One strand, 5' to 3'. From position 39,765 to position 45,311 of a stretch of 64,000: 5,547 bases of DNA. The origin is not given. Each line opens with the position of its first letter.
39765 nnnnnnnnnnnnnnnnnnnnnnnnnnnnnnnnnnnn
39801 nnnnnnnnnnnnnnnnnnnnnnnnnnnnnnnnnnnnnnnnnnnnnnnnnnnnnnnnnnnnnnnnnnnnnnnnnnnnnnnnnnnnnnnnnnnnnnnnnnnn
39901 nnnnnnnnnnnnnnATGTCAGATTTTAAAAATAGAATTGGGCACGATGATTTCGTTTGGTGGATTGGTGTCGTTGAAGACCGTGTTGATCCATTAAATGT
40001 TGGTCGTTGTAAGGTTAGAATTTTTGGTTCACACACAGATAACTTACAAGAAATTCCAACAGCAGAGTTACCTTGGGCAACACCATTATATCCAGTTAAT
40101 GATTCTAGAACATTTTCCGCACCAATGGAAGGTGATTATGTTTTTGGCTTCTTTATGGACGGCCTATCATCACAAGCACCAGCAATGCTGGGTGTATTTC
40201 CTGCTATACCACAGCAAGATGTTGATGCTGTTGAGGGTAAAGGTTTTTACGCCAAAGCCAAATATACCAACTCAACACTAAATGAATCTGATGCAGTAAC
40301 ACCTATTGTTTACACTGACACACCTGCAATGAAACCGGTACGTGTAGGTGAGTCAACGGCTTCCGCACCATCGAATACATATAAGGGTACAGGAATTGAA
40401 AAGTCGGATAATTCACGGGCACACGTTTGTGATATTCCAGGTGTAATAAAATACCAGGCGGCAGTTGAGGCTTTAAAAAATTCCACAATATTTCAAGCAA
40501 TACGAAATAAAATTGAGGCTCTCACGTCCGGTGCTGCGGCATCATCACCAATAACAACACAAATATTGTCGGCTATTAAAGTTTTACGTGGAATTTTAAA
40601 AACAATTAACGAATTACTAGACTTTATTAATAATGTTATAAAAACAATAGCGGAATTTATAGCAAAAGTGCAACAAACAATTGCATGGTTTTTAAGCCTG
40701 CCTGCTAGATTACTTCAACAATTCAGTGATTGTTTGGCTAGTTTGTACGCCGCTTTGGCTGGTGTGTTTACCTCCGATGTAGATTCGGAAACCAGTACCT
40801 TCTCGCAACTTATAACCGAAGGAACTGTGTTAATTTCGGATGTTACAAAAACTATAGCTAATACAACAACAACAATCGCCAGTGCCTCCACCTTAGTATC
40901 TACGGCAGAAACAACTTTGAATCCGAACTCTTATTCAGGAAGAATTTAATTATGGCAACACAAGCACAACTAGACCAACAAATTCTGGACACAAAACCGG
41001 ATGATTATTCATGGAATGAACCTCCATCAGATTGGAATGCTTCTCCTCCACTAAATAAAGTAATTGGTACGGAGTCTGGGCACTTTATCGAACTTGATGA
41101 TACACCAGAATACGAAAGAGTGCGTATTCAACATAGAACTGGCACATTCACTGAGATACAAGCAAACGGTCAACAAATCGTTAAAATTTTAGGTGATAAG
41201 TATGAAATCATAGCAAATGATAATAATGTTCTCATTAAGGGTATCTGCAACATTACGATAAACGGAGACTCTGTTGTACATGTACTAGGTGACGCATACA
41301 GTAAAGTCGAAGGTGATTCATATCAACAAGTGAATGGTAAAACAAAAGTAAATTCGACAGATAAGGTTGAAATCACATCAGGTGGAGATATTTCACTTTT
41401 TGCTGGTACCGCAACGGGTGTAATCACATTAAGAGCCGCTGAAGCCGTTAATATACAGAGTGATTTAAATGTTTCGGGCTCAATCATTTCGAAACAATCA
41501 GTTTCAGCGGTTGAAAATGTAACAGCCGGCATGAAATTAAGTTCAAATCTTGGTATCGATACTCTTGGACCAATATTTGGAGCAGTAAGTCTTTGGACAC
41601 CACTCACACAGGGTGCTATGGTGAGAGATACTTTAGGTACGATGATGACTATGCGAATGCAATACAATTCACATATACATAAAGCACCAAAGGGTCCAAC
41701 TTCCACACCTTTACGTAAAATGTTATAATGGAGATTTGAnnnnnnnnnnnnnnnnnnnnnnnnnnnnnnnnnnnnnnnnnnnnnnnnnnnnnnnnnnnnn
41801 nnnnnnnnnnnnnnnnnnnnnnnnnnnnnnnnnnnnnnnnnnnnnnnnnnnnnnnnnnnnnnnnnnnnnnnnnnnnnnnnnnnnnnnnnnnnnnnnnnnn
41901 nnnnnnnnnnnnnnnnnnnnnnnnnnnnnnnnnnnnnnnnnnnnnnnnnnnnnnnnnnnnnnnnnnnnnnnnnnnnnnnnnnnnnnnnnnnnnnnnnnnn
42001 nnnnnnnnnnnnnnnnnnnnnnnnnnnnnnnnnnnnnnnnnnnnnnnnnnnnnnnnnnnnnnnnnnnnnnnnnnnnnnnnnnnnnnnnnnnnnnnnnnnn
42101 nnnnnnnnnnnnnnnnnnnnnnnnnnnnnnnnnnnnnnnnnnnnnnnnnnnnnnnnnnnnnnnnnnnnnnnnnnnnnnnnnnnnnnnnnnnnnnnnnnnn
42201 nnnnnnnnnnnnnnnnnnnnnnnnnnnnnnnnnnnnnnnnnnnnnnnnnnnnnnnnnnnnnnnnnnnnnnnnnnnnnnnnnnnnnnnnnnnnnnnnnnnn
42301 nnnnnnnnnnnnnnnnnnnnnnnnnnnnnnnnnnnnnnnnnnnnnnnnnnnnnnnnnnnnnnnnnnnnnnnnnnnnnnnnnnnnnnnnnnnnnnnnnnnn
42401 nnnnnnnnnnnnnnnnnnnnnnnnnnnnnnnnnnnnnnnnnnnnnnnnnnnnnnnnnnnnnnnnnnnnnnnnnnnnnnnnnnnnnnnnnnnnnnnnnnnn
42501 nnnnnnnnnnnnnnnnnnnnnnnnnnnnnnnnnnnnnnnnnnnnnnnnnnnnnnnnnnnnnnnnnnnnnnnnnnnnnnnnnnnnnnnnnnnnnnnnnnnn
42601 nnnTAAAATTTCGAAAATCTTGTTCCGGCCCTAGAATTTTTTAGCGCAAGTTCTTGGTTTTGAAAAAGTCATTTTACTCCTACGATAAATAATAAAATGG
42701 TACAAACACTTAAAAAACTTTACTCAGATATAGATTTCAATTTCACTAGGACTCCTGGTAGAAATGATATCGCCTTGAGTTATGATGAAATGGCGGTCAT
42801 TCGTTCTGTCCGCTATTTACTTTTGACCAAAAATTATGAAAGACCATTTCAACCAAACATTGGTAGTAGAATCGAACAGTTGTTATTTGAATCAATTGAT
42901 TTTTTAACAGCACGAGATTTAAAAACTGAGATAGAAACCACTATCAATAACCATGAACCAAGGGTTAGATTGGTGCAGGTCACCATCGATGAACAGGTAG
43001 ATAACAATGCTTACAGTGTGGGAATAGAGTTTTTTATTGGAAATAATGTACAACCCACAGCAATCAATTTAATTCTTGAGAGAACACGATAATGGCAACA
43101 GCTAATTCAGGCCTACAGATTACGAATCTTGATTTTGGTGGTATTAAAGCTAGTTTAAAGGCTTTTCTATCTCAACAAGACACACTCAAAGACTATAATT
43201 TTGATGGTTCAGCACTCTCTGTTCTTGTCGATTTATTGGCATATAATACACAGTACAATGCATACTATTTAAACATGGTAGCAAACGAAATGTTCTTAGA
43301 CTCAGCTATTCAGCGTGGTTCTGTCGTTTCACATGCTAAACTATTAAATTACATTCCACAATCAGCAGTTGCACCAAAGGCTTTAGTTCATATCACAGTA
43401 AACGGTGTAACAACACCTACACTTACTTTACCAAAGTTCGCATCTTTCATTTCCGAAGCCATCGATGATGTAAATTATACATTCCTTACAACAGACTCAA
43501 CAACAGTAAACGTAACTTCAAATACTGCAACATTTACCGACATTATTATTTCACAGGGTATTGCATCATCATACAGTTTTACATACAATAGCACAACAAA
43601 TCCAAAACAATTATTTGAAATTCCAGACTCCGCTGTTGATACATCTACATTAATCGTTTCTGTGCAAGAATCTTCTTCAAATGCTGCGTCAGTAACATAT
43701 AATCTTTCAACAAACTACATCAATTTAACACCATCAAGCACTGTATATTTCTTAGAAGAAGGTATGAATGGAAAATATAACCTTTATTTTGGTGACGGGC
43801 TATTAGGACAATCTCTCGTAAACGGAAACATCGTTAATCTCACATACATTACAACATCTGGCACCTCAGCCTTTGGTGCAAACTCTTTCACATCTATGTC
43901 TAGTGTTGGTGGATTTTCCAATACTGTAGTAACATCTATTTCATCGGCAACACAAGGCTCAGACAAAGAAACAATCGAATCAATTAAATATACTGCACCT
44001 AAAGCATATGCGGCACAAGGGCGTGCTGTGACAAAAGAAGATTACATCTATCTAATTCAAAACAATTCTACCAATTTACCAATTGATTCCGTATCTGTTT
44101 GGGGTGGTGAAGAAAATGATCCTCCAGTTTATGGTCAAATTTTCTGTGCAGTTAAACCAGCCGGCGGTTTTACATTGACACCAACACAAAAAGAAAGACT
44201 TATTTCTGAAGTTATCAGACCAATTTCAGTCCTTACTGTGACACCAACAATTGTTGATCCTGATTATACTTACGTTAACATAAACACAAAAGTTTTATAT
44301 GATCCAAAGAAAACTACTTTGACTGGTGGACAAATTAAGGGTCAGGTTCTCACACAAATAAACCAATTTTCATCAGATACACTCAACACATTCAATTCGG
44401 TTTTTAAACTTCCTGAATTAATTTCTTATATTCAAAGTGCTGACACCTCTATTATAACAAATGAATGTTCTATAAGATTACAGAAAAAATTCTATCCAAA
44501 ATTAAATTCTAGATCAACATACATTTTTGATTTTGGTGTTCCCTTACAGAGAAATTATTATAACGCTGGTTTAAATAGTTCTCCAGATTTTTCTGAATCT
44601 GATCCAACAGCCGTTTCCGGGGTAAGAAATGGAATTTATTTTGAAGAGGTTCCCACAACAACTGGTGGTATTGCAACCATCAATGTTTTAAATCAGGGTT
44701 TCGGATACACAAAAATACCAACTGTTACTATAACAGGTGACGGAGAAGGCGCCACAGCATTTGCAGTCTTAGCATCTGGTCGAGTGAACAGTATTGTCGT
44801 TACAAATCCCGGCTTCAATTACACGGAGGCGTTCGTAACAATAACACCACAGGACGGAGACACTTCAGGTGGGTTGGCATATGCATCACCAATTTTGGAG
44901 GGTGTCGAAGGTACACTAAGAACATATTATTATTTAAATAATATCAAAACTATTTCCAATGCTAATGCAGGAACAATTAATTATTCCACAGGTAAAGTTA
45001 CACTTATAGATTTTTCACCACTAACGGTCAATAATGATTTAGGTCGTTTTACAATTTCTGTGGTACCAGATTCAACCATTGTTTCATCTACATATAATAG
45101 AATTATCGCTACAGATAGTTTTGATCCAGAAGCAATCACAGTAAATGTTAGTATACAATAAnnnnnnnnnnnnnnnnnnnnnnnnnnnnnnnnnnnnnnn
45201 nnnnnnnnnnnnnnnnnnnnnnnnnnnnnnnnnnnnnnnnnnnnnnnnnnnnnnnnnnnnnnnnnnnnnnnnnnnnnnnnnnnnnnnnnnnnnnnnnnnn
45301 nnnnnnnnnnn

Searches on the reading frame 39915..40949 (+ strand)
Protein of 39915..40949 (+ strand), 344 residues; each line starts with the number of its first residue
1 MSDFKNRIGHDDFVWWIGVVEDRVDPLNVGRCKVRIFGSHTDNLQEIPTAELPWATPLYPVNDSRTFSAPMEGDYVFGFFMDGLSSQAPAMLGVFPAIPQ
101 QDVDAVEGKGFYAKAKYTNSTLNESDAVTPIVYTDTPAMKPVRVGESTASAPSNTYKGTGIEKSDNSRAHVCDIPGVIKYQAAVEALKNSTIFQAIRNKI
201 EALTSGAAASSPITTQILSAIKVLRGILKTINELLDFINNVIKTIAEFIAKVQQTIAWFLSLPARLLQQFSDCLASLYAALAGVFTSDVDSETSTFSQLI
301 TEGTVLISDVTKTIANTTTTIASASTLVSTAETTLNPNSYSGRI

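Call 9: search_protein_families(library=phrogs, proteins=[window:39915-40949:+], max_evalue=0.001)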
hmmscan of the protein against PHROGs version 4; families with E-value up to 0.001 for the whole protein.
window:39915-40949:+ (344 aa): 6 families
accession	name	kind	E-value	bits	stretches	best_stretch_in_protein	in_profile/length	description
phrog_430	-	tail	1e-28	101.3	1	8-110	13-118/868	baseplate hub subunit and tail lysozyme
phrog_694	-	tail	1.9e-27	96.9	1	6-160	14-175/851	baseplate hub and tail lysozyme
phrog_1922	-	tail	1.7e-26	94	1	5-282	9-301/932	baseplate hub subunit and tail lysozyme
phrog_33098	-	tail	5.1e-11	43.1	1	30-97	49-123/641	baseplate hub and tail lysozyme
phrog_37871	-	tail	1.9e-05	25.5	0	17-57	6-45/257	baseplate protein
phrog_305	-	tail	0.00011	22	1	151-327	427-569/1001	tail length tape measure protein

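Call 23: search_protein_families(library=pfam, proteins=[window:39915-40949:+], max_evalue=0.01)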
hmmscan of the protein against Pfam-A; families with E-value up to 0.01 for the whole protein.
window:39915-40949:+ (344 aa): 1 family
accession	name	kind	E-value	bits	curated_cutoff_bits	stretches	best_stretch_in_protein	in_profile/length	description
PF06714.17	Gp5_OB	-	0.00058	20.6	25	1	44-108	12-81/144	Gp5 N-terminal OB domain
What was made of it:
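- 39915..40949 (+): gp5-like spike protein with an OB domain and no lysozyme domain. It is context for the proposed relocation of the enzyme. Pfam Gp5_OB only; PHROG hits cover only the N-terminal part of 'hub and tail lysozyme' profiles (calls 9, 23).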

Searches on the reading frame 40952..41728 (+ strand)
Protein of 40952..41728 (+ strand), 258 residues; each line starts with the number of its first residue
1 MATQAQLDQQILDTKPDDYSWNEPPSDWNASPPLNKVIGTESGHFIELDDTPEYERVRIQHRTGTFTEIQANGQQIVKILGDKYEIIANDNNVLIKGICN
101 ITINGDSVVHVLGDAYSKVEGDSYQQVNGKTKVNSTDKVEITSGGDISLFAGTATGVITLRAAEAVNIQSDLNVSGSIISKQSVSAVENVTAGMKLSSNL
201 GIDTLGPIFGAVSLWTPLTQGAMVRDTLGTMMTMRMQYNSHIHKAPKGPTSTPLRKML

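Call 9: search_protein_families(library=phrogs, proteins=[window:40952-41728:+], max_evalue=0.001)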
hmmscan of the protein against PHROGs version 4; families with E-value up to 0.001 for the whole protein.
window:40952-41728:+ (258 aa): 5 families
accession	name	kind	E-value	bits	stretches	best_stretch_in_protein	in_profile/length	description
phrog_430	-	tail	6.4e-41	141.6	1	6-182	309-493/868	baseplate hub subunit and tail lysozyme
phrog_27932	-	tail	9.4e-21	74.7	1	22-134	522-634/855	baseplate hub subunit and tail lysozyme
phrog_24638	-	tail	2.8e-09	37.6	1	33-203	24-197/289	baseplate hub subunit and tail lysozyme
phrog_9992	-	tail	3.9e-05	24.3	1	99-170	120-190/228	baseplate assembly protein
phrog_694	-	tail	0.00073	18.9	1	68-207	598-736/851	baseplate hub and tail lysozyme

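Call 23: search_protein_families(library=pfam, proteins=[window:40952-41728:+], max_evalue=0.01)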
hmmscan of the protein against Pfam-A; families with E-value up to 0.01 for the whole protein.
window:40952-41728:+ (258 aa): 2 families
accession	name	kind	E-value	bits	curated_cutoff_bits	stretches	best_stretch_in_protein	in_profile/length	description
PF17517.7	IgGFc_binding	-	0.0012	18.6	25.6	1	129-184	38-93/297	IgGFc binding protein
PF22178.3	Gp5_trimer_C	-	0.0094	16.5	30.9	1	46-136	17-105/112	Bacteriophage T4 gp5 C-terminal trimerisation domain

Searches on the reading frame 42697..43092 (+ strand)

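Call 9: search_protein_families(library=phrogs, proteins=[window:42697-43092:+], max_evalue=0.001)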
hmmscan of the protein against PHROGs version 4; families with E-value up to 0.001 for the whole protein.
window:42697-43092:+ (131 aa): 4 families
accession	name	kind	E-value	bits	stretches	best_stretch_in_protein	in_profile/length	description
phrog_261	-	tail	7.9e-43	148.3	1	2-131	15-145/312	baseplate wedge subunit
phrog_43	-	tail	3.5e-13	50.3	1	22-119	10-106/126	baseplate wedge subunit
phrog_37990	-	tail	5.2e-05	24.1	1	53-118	2-67/80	baseplate wedge subunit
phrog_975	-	tail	0.00012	22.3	1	35-128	138-227/238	baseplate protein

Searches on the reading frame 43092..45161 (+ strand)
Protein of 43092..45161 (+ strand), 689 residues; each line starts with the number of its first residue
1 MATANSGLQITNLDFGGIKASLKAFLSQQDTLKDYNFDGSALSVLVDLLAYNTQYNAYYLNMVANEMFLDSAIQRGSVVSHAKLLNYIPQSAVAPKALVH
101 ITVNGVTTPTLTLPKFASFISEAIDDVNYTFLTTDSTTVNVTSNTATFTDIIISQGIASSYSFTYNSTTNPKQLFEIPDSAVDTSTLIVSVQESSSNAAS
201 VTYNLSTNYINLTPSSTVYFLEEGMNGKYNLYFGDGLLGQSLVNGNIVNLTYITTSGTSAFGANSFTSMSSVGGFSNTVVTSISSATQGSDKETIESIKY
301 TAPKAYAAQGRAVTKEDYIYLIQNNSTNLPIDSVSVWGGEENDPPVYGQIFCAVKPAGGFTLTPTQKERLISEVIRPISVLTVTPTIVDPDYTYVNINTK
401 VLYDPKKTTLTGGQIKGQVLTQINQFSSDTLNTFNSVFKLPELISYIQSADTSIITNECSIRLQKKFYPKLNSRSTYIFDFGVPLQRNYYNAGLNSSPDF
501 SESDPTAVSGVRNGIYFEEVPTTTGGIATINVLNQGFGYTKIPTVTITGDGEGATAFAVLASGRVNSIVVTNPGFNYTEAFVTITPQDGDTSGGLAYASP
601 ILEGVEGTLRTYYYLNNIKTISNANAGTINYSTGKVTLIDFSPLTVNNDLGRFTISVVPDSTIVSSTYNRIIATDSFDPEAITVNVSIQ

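Call 9: search_protein_families(library=phrogs, proteins=[window:43092-45161:+], max_evalue=0.001)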
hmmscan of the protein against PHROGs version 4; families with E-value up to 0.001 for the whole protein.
window:43092-45161:+ (689 aa): 5 families
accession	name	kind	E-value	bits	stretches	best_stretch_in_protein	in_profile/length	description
phrog_219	-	tail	1.4e-158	530.2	1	9-686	5-593/598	baseplate wedge subunit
phrog_1369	-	tail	4.2e-17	63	1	54-341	43-318/489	baseplate protein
phrog_10646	-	tail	7.2e-15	55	1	9-102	27-121/1142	baseplate wedge subunit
phrog_438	-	tail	1.5e-10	41.9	1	523-601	194-274/478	baseplate wedge subunit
phrog_460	-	connector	4.6e-08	33.1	1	518-584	222-291/385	head closure Hc2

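Call 19: search_dna_similar(query=window:43092-45161:+, collection=phages, mode=protein, max_rows=15, max_evalue=1e-10)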
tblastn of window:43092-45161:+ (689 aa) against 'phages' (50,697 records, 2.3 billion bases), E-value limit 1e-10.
Records with a match: 2375; places in all: 2382; records where one place covers at least 80% of the query: 115.
Best place of each record, by identity: <60% 2375.
By first word of the organism name: Escherichia 633; Synechococcus 374; Klebsiella 316; Salmonella 192; Vibrio 126; Shigella 89; Aeromonas 79; Acinetobacter 71; Cyanophage 61; Enterobacter 59; and 49 more.
By host as written in the record: - 441; Escherichia coli 269; Klebsiella pneumoniae 109; Synechococcus 107; Synechococcus sp. 38; Escherichia coli O157:H7 35; Salmonella enterica 29; Synechococcus sp. WH7803 28; and 515 more.
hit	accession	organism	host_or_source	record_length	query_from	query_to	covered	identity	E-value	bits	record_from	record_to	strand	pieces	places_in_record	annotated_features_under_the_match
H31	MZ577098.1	Methylophilales phage Melnitz-3 EXVC039M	Methylophilales_sp._H5P1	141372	1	599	87%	36.3%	5e-94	325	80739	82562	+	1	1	baseplate wedge subunit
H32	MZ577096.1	Methylophilales phage Melnitz-2 EXVC040M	Methylophilales_sp._H5P1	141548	1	599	87%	36.3%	5e-94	325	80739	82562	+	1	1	baseplate wedge subunit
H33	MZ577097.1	Methylophilales phage Melnitz EXVC044M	Methylophilales_sp._H5P1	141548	1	599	87%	36.3%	5e-94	325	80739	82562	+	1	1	baseplate wedge subunit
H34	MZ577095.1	Methylophilales phage Melnitz-1 EXVC043M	Methylophilales_sp._H5P1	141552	1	599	87%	36.3%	5e-94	325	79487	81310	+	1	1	baseplate wedge subunit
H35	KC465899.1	Pelagibacter phage HTVC008M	Candidatus Pelagibacter ubique HTCC1062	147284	1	485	70%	41.9%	7e-102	348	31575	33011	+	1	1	baseplate wedge | base plate wedge subunit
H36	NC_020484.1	Pelagibacter phage HTVC008M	Candidatus Pelagibacter ubique HTCC1062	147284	1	485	70%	41.9%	7e-102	348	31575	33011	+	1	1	baseplate wedge subunit (x2)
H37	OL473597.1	Synechococcus phage S-SZBM1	Synechococcus sp. CB0101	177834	9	685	98%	29.8%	5e-65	239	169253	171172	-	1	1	baseplate wedge subunit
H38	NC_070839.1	Synechococcus phage S-SZBM1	Synechococcus sp. CB0101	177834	9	685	98%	29.8%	5e-65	239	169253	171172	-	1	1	baseplate wedge subunit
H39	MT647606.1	Pelagibacter phage Mosig EXVC030M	Candidatus Pelagibacter ubique HTCC1062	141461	1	477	69%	39.2%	4e-89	311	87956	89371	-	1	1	putative baseplate J domain protein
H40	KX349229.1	Synechococcus phage S-RIM2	Synechococcus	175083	10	519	74%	36.6%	3e-67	246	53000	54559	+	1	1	baseplate wedge subunit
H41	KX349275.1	Synechococcus phage S-RIM2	Synechococcus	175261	10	519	74%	36.6%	3e-67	246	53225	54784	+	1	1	baseplate wedge subunit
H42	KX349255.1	Synechococcus phage S-RIM2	Synechococcus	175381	10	519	74%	36.6%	3e-67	246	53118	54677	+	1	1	baseplate wedge subunit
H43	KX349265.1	Synechococcus phage S-RIM2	Synechococcus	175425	10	519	74%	36.6%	3e-67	246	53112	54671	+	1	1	baseplate wedge subunit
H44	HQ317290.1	Synechococcus phage S-RIM2 R21_2007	Synechococcus sp. WH7803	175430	10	519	74%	36.6%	3e-67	246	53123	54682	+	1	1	hypothetical protein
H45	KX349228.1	Synechococcus phage S-RIM2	USA: Vineyard Sound, Massachusetts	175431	10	519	74%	36.6%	3e-67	246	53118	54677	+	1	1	baseplate wedge subunit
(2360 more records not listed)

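Call 21: get_annotated_region(hit=H36, flank=20000)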
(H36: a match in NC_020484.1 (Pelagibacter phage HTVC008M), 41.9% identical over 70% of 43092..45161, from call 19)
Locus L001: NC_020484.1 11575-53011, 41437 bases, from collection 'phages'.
description: Pelagibacter phage HTVC008M, complete genome.
organism: Pelagibacter phage HTVC008M (NCBI taxid 1283076)
taxonomy: Viruses; Duplodnaviria; Heunggongvirae; Uroviricota; Caudoviricetes; Kyanoviridae
host: Candidatus Pelagibacter ubique HTCC1062; source: -; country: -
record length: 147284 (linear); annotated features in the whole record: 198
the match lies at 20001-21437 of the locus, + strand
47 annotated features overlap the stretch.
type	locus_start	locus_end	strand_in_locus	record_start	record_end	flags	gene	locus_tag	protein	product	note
CDS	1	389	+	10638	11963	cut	-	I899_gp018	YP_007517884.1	hypothetical protein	-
CDS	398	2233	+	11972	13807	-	-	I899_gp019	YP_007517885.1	adenylate/guanylyl cyclase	-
CDS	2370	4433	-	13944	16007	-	-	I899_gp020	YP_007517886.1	putative tail tape measure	-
CDS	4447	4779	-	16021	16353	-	-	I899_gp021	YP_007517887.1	hypothetical protein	-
CDS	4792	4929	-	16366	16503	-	-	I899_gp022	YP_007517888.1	baseplate hub assembly catalyst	-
CDS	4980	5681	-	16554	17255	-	-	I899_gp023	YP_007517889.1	baseplate hub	-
CDS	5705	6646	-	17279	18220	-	-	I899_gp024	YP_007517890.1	tail tube protein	-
CDS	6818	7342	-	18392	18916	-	-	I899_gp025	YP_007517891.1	DNA end protector protein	-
CDS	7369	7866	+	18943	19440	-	-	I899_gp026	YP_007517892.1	head closure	-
CDS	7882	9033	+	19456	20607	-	-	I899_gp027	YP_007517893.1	baseplate tail tube cap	-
CDS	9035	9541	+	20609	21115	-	-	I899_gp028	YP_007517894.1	baseplate wedge subunit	-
CDS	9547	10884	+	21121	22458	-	-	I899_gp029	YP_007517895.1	tail protein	-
CDS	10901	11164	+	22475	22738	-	-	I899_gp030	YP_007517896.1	hypothetical protein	-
CDS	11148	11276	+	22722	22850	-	-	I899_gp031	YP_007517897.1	hypothetical protein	-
CDS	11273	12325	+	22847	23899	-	-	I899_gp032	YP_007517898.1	baseplate hub subunit and tail lysozyme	-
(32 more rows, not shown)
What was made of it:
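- On Tape measure / tail-lumen protein class: HTVC008M has a 'putative tail tape measure' in the same slot (call 21).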

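Call 23: search_protein_families(library=pfam, proteins=[L001:2370-4433:-, L001:4447-4779:-, L001:11273-12325:+], max_evalue=0.01)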
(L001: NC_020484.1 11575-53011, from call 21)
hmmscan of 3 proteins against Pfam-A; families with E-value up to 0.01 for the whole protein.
L001:2370-4433:- (687 aa): 0 families

L001:4447-4779:- (110 aa): 1 family
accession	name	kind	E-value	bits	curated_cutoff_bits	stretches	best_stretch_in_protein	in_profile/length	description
PF13202.12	EF-hand_5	-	0.0012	18.6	25.9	1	14-26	8-20/25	EF hand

L001:11273-12325:+ (350 aa): 2 families
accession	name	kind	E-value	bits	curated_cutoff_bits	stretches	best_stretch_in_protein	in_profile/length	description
PF06714.17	Gp5_OB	-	6.1e-18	65.9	25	1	33-132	12-108/144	Gp5 N-terminal OB domain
PF04717.18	Phage_base_V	-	0.00051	20.8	23.8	0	5-86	1-73/75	Type VI secretion system/phage-baseplate injector OB domain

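Call 107: search_protein_families(library=ncbifam, proteins=[L001:2373-4433:-], max_evalue=0.01)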
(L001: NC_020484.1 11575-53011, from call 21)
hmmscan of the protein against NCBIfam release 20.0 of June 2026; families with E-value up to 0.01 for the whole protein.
L001:2373-4433:- (687 aa): 0 families

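Call 110: find_homologous_proteins(query=L001:2373-4433:-, max_evalue=0.001)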
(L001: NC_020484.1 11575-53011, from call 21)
Query L001:2373-4433:- (687 aa): 41 proteins with E <= 0.001 among 8000 candidates.
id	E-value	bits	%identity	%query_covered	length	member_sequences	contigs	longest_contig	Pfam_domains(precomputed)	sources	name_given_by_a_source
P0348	0.0e+0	1448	96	100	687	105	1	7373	-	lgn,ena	-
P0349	0.0e+0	1095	74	99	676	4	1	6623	-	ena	-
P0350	0.0e+0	1036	71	100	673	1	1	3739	-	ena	-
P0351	0.0e+0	1034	71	100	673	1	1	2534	-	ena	-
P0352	7.1e-279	945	67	94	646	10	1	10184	-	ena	-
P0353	1.6e-278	944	67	94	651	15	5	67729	-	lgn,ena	-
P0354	2.2e-272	924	95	64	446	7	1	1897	-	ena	-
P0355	4.8e-229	780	50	100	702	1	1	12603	-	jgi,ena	jgi:hypothetical protein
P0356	1.1e-191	657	45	95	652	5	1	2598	-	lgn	-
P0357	2.1e-128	448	94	32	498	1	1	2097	-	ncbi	-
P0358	6.3e-71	258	50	31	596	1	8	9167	-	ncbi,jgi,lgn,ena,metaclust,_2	metaclust:\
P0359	1.7e-66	243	44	43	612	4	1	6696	-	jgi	-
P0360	2.4e-64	236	43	37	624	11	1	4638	-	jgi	jgi:hypothetical protein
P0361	2.5e-64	236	35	70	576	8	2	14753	-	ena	-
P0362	1.0e-63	234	44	37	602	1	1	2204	-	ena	-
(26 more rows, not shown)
